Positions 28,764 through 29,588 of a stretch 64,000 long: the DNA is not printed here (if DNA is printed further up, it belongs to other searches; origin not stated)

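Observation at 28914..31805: Tandem PurS-PurS domains fused to small PurL, with a separate PurQ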

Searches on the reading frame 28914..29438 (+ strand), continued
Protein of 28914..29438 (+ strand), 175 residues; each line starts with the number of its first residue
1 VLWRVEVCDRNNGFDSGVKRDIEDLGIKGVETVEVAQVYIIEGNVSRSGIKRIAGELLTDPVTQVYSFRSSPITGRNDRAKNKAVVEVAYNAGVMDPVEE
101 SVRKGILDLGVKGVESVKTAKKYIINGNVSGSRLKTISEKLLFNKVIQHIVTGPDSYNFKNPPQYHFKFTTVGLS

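Call 61: find_encoding_contigs(protein=P0237, flank=6000, max_places=2)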
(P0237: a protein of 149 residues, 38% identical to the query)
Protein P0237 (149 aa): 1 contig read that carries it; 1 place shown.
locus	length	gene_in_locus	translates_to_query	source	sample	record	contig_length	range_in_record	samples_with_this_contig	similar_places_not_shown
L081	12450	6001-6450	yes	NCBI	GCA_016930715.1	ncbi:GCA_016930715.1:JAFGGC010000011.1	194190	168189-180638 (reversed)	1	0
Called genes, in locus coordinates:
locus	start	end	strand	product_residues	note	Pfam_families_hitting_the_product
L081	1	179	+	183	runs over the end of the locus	PF22769:DCD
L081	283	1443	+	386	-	PF00478:IMPDH, PF03060:NMO (faint), PF01070:FMN_dh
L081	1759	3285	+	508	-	PF00117:GATase, PF07722:Peptidase_C26, PF02540:NAD_synthase (faint), PF00958:GMP_synt_C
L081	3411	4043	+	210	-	PF01865:PhoU_div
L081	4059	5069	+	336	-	PF01384:PHO4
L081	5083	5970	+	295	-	PF01259:SAICAR_synt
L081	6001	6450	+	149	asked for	PF02700:PurS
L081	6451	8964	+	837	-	PF18072:FGAR-AT_linker, PF00586:AIRS, PF02769:AIRS_C, PF00586:AIRS, PF02769:AIRS_C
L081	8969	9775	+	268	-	PF01965:DJ-1_PfpI (weak), PF13507:GATase_5, PF07685:GATase_3 (weak)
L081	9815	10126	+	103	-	-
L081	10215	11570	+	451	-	PF13230:GATase_4 (weak), PF13522:GATase_6, PF13537:GATase_7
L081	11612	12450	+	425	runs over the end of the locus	PF02844:GARS_N, PF01071:GARS_A, PF02655:ATP-grasp_3 (weak), PF02843:GARS_C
